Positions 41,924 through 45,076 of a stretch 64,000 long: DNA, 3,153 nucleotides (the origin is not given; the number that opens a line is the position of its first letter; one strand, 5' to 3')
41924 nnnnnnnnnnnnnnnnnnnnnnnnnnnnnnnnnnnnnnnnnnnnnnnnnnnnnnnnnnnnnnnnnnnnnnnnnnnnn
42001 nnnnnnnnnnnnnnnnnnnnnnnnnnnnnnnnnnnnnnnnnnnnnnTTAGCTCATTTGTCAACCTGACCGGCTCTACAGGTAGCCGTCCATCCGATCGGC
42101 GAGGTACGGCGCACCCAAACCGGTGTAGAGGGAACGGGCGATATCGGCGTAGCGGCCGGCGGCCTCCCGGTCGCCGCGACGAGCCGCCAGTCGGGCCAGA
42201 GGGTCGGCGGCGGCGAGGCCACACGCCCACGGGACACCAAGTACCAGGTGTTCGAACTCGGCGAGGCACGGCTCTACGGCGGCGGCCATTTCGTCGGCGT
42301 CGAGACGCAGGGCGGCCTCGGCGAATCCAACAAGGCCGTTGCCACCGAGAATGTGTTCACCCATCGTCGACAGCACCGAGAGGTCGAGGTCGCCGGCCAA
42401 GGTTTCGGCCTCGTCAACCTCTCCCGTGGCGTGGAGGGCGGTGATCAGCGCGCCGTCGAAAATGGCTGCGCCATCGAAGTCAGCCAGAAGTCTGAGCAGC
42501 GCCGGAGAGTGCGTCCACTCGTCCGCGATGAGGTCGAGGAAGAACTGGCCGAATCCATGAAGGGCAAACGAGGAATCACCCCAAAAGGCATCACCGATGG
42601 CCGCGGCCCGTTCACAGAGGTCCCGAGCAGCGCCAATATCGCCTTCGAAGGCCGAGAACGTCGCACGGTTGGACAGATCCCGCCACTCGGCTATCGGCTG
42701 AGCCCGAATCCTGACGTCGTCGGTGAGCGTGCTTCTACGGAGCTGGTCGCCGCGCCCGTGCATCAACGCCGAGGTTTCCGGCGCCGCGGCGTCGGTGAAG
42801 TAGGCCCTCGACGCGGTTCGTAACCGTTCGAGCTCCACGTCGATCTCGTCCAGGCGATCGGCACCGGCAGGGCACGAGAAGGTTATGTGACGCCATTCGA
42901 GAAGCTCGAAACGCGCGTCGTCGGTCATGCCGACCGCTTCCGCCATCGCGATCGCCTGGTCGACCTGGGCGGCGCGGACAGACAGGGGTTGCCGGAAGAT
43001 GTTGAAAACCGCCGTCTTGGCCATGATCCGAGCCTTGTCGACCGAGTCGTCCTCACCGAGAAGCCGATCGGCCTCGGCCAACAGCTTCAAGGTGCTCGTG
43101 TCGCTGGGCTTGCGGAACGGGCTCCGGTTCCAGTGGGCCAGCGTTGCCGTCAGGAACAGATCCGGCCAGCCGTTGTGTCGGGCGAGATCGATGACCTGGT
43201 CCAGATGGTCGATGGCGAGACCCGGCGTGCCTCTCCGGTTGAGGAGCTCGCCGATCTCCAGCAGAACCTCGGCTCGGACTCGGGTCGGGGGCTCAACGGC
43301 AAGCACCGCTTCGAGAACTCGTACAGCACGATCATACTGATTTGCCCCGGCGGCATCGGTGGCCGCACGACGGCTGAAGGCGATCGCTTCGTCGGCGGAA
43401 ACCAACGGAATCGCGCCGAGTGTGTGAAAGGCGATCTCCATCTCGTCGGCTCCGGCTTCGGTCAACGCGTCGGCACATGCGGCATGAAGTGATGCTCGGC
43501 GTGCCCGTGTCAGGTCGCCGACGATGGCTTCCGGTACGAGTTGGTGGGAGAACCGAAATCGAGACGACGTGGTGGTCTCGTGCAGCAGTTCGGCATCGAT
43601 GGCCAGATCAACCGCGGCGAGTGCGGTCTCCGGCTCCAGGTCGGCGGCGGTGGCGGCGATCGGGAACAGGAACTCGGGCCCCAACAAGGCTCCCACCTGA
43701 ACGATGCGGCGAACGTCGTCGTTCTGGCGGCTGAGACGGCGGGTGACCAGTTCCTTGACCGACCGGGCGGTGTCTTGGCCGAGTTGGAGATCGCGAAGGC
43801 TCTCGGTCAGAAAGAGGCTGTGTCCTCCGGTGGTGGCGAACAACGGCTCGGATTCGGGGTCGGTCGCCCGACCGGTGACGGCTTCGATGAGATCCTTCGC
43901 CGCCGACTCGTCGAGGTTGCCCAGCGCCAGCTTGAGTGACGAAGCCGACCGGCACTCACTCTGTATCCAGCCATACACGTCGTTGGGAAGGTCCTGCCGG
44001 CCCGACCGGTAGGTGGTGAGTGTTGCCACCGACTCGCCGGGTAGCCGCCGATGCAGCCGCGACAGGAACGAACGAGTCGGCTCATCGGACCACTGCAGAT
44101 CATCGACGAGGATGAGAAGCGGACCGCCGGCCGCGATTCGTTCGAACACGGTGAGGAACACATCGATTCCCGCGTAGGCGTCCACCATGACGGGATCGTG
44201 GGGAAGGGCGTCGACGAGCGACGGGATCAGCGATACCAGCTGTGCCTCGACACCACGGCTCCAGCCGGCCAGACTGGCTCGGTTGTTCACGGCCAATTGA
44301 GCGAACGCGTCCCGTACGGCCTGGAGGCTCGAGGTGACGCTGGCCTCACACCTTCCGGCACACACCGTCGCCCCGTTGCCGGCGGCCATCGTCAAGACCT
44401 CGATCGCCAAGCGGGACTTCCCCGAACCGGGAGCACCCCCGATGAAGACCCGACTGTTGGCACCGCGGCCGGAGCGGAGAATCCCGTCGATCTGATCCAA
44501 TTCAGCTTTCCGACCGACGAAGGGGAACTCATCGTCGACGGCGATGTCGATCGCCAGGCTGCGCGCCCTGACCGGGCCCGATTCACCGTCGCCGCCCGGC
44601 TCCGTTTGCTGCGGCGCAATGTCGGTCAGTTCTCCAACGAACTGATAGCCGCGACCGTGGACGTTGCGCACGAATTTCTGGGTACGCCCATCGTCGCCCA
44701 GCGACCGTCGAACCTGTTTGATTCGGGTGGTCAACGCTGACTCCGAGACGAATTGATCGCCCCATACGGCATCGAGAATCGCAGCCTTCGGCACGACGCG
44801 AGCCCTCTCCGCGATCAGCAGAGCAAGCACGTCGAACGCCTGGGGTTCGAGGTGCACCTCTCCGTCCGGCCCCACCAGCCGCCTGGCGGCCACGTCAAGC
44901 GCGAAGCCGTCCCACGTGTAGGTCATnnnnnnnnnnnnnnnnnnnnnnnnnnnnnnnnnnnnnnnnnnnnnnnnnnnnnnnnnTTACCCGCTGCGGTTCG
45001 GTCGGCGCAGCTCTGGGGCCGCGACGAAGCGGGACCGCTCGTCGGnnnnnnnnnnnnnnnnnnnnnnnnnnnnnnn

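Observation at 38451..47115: A cst-like sulfide detoxification cluster with SulP in place of TauE and no recognisable persulfide-sensing repressor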

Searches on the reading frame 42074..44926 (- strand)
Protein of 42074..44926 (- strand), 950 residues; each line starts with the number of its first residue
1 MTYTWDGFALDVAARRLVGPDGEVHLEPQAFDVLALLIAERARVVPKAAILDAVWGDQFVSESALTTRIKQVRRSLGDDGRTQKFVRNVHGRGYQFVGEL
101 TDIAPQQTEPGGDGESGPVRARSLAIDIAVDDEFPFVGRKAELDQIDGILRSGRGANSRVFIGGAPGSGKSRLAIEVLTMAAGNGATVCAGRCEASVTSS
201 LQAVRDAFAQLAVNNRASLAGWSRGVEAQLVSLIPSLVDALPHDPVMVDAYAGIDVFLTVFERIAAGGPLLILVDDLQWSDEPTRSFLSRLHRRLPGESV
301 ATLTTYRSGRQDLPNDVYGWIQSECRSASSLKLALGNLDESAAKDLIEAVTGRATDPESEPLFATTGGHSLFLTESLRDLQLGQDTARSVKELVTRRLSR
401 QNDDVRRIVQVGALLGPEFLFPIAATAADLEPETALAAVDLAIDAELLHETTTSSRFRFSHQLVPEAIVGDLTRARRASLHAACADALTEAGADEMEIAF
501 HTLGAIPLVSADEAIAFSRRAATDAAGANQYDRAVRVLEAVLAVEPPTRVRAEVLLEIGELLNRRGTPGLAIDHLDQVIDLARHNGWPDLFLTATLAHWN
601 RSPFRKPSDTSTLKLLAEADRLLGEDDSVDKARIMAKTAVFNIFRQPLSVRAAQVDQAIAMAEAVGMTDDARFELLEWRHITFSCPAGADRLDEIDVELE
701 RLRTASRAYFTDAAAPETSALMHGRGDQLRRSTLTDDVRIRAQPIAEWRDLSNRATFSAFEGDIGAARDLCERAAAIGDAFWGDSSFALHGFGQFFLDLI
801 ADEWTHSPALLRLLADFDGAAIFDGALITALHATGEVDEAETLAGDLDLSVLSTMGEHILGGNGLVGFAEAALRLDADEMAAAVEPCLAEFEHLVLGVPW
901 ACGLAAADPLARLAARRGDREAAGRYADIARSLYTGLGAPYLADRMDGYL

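Call 3: search_protein_families(library=pfam, proteins=[window:42074-44926:-])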
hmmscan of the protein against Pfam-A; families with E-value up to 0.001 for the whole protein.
window:42074-44926:- (950 aa): 3 families
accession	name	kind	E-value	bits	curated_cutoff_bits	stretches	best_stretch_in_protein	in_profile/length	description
PF13191.12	AAA_16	-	1.1e-19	72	32.6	1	135-296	1-160/167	AAA ATPase domain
PF00486.34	Trans_reg_C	-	6.5e-17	61.8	26.2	1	23-96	3-77/77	Transcriptional regulatory protein, C terminal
PF13432.12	TPR_16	-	4.5e-05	24.2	32.7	1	521-582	3-61/65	Tetratricopeptide repeat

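Call 4: search_protein_families(library=ncbifam, proteins=[window:42074-44926:-])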
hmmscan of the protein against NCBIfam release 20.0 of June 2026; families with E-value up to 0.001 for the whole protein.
window:42074-44926:- (950 aa): 23 families
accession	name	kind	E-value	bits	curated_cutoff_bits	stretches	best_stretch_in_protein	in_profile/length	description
TIGR03903.1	TOMM_kin_cyc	equivalog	1.1e-18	66.6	705.75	1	127-542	474-918/1267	TOMM system kinase/cyclase fusion protein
NF009037.0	PRK12370.1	equivalog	9.1e-12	44.1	589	1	3-100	14-109/553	HilA/EilA family virulence transcriptional regulator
NF033117.2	vanR_ACDEGLN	exception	1.6e-10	41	350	1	4-95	132-224/226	VanR-ABDEGLN family response regulator transcription factor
TIGR02154.1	PhoB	equivalog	1.2e-09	37.9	296.2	1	6-96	135-225/226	phosphate regulon transcriptional regulator PhoB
NF033120.0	vanR_FM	exception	1.7e-09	37.7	460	1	11-98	143-231/231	vancomycin resistance response regulator transcription factor, VanR-F/VanR-M family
NF008378.0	PRK11173.1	equivalog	2.6e-08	33.5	334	1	2-101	136-237/238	two-component system response regulator ArcA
NF045914.1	RespRegNblR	equivalog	1.6e-07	31.1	300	1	6-94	135-223/228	response regulator transcription factor NblR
NF007546.0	PRK10161.1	equivalog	2.1e-07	30.7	471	1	6-97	135-226/229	phosphate response regulator transcription factor PhoB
NF007820.0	PRK10529.1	equivalog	2.5e-07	30.4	325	1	8-97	134-224/225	two-component system response regulator KdpE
NF053854.1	RespRegPhoBBctds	equivalog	3.9e-07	29.7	270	1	4-96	134-224/225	two-component system response regulator PhoB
NF007540.1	PRK10153.1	equivalog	6.8e-07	28.5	400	1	12-109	15-113/516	lysine decarboxylation/transport transcriptional activator CadC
NF000404.1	vanR-D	exception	7.7e-07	28.9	500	1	18-95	151-229/232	vancomycin resistance response regulator transcription factor VanR-D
NF040689.1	MtrAB_MtrA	equivalog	9.4e-07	28.4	300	1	9-95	130-217/219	MtrAB system response regulator MtrA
NF045944.1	ResRegRpaBCyano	equivalog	9.8e-07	28.4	330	1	9-96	137-227/229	response regulator transcription factor RpaB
NF007663.1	PRK10336.1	equivalog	2.4e-06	27.5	345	1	22-95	145-215/219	quorum sensing response regulator transcription factor QseB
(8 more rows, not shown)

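Call 27: find_homologous_proteins(query=window:42074-44926:-, max_evalue=1e-10)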
Query window:42074-44926:- (950 aa): 537 proteins with E <= 1e-10 among 8000 candidates; the best 120 are listed.
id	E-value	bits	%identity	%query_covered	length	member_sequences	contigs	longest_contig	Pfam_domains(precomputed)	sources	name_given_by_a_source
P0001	0.0e+0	2086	100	100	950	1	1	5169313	PF00486.35,PF13191.13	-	-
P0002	0.0e+0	1456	70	99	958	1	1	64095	PF00486.35,PF13191.13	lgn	-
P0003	0.0e+0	1436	70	100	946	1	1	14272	PF00486.35,PF13191.13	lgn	-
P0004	0.0e+0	1424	69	100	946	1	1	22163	PF00486.35,PF13191.13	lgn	-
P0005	0.0e+0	1393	68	100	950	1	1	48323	PF00486.35,PF13191.13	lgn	-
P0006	0.0e+0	1386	67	99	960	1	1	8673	PF00486.35,PF13191.13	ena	-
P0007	0.0e+0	1379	67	100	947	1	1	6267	PF00486.35,PF13191.13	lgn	-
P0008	0.0e+0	1366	67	100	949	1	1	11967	PF00486.35,PF13191.13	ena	-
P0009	0.0e+0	1341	66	100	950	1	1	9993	PF00486.35,PF13191.13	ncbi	ncbi:MAG: AAA family ATPase [Ilumatobacteraceae bacterium]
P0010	0.0e+0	1335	65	100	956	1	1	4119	PF00486.35,PF13191.13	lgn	-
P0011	0.0e+0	1304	65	99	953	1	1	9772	PF14559.13,PF00486.35,PF13191.13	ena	-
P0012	0.0e+0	1265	63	99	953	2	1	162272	PF00486.35,PF13191.13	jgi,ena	jgi:DNA-binding winged helix-turn-helix (wHTH) protein/RecA/RadA recombinase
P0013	0.0e+0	1151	68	81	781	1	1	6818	PF13191.13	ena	-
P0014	0.0e+0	1149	58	100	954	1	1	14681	PF00486.35,PF13191.13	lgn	-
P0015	0.0e+0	1132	68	82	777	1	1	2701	PF00486.35,PF13191.13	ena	-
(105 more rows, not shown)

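Call 28: find_encoding_contigs(protein=P0002, flank=8000, max_places=2)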
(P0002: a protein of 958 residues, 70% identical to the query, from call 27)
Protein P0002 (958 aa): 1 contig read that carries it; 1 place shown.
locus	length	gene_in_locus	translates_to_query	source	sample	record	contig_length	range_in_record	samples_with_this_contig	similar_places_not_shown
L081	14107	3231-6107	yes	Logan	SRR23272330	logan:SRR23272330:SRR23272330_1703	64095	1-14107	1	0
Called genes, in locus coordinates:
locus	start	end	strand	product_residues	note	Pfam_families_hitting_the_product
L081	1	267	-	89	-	?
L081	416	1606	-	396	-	-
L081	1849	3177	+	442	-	PF01979:Amidohydro_1, PF07969:Amidohydro_3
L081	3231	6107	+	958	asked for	PF00486:Trans_reg_C, PF13191:AAA_16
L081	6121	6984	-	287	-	PF01209:Ubie_methyltran (weak), PF08241:Methyltransf_11, PF13649:Methyltransf_25, PF13847:Methyltransf_31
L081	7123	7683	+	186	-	PF02566:OsmC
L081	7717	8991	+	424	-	PF00070:Pyr_redox (faint), PF00743:FMO-like (faint), PF01266:DAO (faint), PF01494:FAD_binding_3 (faint), PF03486:HI0933_like (faint), PF07992:Pyr_redox_2, PF13450:NAD_binding_8 (faint), PF13738:Pyr_redox_3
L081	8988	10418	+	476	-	-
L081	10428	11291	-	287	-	PF01975:SurE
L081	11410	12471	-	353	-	PF01636:APH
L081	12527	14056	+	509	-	-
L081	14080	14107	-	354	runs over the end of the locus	PF13406:SLT_2 (faint)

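Call 29: find_encoding_contigs(protein=P0005, flank=8000, max_places=2)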
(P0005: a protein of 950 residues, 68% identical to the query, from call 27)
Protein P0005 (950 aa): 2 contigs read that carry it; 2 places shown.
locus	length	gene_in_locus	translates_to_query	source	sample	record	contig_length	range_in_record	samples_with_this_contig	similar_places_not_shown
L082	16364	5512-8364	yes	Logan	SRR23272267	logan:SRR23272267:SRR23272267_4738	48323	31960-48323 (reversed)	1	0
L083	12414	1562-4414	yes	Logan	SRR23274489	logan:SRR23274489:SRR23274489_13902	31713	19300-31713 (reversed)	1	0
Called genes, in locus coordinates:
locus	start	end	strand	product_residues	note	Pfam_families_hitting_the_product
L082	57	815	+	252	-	PF12146:Hydrolase_4, PF00561:Abhydrolase_1, PF12697:Abhydrolase_6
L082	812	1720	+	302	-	PF00296:Bac_luciferase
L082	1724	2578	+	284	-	PF13622:4HBT_3, PF20789:4HBT_3C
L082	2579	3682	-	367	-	-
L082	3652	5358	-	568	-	PF00749:tRNA-synt_1c, PF03950:tRNA-synt_1c_C, PF20974:tRNA-synt_1c_C2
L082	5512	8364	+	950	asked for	PF00486:Trans_reg_C, PF13191:AAA_16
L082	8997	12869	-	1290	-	PF00932:LTD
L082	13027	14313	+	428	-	PF08245:Mur_ligase_M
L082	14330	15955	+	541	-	PF14102:Caps_synth_CapC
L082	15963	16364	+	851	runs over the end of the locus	PF09587:PGA_cap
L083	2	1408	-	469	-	?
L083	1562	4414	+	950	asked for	PF00486:Trans_reg_C, PF13191:AAA_16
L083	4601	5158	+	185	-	-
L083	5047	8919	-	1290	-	PF00932:LTD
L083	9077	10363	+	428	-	PF08245:Mur_ligase_M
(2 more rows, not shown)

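Call 30: find_encoding_contigs(protein=P0012, flank=8000, max_places=2)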
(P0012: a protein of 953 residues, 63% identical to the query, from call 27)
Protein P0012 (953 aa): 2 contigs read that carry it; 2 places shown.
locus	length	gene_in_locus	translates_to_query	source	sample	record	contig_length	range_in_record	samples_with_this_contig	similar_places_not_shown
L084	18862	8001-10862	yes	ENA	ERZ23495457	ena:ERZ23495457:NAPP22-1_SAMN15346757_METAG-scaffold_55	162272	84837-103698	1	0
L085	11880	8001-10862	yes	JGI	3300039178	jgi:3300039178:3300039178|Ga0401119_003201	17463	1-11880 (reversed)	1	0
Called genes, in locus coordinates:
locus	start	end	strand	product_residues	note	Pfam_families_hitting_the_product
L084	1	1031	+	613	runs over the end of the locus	PF12077:DUF3556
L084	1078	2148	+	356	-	PF20434:BD-FAE, PF07859:Abhydrolase_3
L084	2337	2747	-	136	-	-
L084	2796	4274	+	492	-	PF00067:p450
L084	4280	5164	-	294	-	PF00378:ECH_1, PF16113:ECH_2, PF00378:ECH_1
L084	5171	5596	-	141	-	PF04075:F420H2_quin_red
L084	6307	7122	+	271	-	PF00296:Bac_luciferase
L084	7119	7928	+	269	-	PF00106:adh_short, PF08659:KR, PF13561:adh_short_C2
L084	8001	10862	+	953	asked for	PF00486:Trans_reg_C, PF13191:AAA_16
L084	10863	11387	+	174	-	PF02776:TPP_enzyme_N (weak)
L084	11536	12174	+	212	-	PF02775:TPP_enzyme_C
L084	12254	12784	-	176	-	PF00903:Glyoxalase, PF18029:Glyoxalase_6 (weak)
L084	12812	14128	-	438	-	PF00067:p450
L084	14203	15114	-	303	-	PF00106:adh_short, PF08659:KR, PF13561:adh_short_C2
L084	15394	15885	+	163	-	PF00440:TetR_N (weak)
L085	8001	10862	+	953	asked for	PF00486:Trans_reg_C, PF13191:AAA_16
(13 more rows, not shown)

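Call 46: find_encoding_contigs(protein=P0003, flank=6000, max_places=2)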
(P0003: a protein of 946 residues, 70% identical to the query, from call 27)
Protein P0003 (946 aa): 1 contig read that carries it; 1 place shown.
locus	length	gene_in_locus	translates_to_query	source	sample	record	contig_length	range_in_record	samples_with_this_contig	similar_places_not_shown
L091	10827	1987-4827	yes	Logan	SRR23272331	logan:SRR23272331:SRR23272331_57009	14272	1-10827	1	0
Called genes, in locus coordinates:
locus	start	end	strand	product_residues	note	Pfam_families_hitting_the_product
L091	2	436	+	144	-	?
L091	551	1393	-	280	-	PF06742:DUF1214 (weak)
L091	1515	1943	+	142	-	-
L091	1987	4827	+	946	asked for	PF00486:Trans_reg_C, PF13191:AAA_16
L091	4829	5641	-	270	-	PF01209:Ubie_methyltran (weak), PF13847:Methyltransf_31, PF08241:Methyltransf_11, PF13649:Methyltransf_25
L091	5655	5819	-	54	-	-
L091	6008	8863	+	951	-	PF00486:Trans_reg_C, PF13191:AAA_16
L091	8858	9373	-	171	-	PF13302:Acetyltransf_3 (weak)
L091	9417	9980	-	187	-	PF02566:OsmC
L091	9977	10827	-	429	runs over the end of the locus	PF00743:FMO-like, PF01266:DAO (faint), PF01494:FAD_binding_3 (faint), PF03486:HI0933_like (faint), PF07992:Pyr_redox_2, PF13450:NAD_binding_8 (faint), PF13738:Pyr_redox_3, PF13434:Lys_Orn_oxgnase (weak)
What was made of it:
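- The family is multi-copy with variable neighbours (calls 27, 46).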

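Call 47: find_encoding_contigs(protein=P0004, flank=6000, max_places=2)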
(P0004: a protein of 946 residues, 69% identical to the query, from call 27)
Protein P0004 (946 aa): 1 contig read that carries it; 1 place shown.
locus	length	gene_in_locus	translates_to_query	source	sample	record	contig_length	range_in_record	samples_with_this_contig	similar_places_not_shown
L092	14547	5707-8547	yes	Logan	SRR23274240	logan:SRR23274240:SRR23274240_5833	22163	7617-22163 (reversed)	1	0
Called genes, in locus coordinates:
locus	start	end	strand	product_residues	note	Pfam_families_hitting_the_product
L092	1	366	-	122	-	?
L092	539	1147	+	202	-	PF13349:DUF4097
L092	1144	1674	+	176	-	PF00211:Guanylate_cyc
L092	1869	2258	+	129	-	PF02635:DsrE (weak)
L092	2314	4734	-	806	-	PF25872:HTH_77, PF13424:TPR_12 (faint), PF00486:Trans_reg_C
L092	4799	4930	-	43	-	-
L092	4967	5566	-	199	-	PF01135:PCMT, PF13489:Methyltransf_23, PF01209:Ubie_methyltran, PF13847:Methyltransf_31, PF08241:Methyltransf_11, PF08242:Methyltransf_12, PF13649:Methyltransf_25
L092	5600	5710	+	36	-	-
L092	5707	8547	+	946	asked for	PF00486:Trans_reg_C, PF13191:AAA_16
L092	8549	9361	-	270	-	PF13847:Methyltransf_31 (weak), PF08241:Methyltransf_11, PF13649:Methyltransf_25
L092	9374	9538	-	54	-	-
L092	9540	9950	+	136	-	-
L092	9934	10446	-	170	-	PF13302:Acetyltransf_3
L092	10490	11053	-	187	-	PF02566:OsmC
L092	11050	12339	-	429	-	PF00743:FMO-like, PF01266:DAO (faint), PF01494:FAD_binding_3 (faint), PF03486:HI0933_like (faint), PF07992:Pyr_redox_2, PF13450:NAD_binding_8 (faint), PF13738:Pyr_redox_3, PF13434:Lys_Orn_oxgnase (weak)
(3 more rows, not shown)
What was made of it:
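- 42074..44926 (-): 950-aa STAND regulator (OmpR-type wHTH, P-loop NTPase, helical repeats). It is a lineage-specific insertion between the sqr stop codon and P_sulP. Its orthologues lie in non-sulfur contexts (calls 28-30, 46, 47).
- On Conserved component of this sulfide cluster (tested for STAND): The five closest orthologues lie in unrelated contexts (calls 28-30, 46, 47).
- Its orthologues sit next to methyltransferase/OsmC/FMO genes, GlnS, or SDR/TPP genes (calls 28-30, 46, 47).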

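Call 55: search_protein_families(library=padloc, proteins=[window:42074-44926:-], max_evalue=0.01)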
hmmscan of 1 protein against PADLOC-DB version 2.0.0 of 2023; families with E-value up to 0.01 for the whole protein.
window:42074-44926:- (950 aa): 0 families
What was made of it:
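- Closest known: MalT-, AfsR- and Apaf-1-type STAND NTPases. Different: It has no PADLOC defence hit (call 55).
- Tried and rejected: No PADLOC hit (call 55).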
